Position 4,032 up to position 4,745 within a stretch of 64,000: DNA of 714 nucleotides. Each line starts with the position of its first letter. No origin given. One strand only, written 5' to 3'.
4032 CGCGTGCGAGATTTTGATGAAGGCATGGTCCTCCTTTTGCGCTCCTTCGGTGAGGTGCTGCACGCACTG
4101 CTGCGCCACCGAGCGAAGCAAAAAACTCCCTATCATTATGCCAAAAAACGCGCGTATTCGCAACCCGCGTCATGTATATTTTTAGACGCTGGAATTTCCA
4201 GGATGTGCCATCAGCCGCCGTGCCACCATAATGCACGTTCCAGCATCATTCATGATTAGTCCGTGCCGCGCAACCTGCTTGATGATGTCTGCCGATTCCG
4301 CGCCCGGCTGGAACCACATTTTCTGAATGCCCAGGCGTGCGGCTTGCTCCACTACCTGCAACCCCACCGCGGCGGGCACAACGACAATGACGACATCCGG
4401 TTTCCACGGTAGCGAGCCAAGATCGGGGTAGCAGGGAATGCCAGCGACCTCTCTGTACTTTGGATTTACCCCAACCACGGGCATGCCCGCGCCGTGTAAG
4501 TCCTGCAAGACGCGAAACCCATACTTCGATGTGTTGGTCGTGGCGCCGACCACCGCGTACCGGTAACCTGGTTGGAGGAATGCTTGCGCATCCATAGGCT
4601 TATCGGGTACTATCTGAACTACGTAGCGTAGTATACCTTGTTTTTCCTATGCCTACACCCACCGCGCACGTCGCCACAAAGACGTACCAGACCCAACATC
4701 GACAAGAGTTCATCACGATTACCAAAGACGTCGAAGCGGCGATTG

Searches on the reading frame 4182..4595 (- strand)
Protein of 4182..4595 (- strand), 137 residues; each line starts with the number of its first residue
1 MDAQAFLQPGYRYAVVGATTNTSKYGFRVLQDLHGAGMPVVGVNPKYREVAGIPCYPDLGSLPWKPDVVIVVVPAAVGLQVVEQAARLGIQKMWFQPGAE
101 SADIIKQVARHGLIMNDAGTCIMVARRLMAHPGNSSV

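Call 55: search_protein_families(library=pfam, proteins=[window:4182-4595:-])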
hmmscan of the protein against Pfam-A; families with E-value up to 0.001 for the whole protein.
window:4182-4595:- (137 aa): 3 families
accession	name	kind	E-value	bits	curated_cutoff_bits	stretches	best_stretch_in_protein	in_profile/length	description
PF13380.12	CoA_binding_2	-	3.3e-30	105.3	22.8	1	12-124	2-113/116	CoA binding domain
PF02629.25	CoA_binding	-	1.2e-09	39.3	22.3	1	12-94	5-92/97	CoA binding domain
PF01408.29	GFO_IDH_MocA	-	0.00083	20.5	24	0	13-93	3-90/120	Oxidoreductase family, NAD-binding Rossmann fold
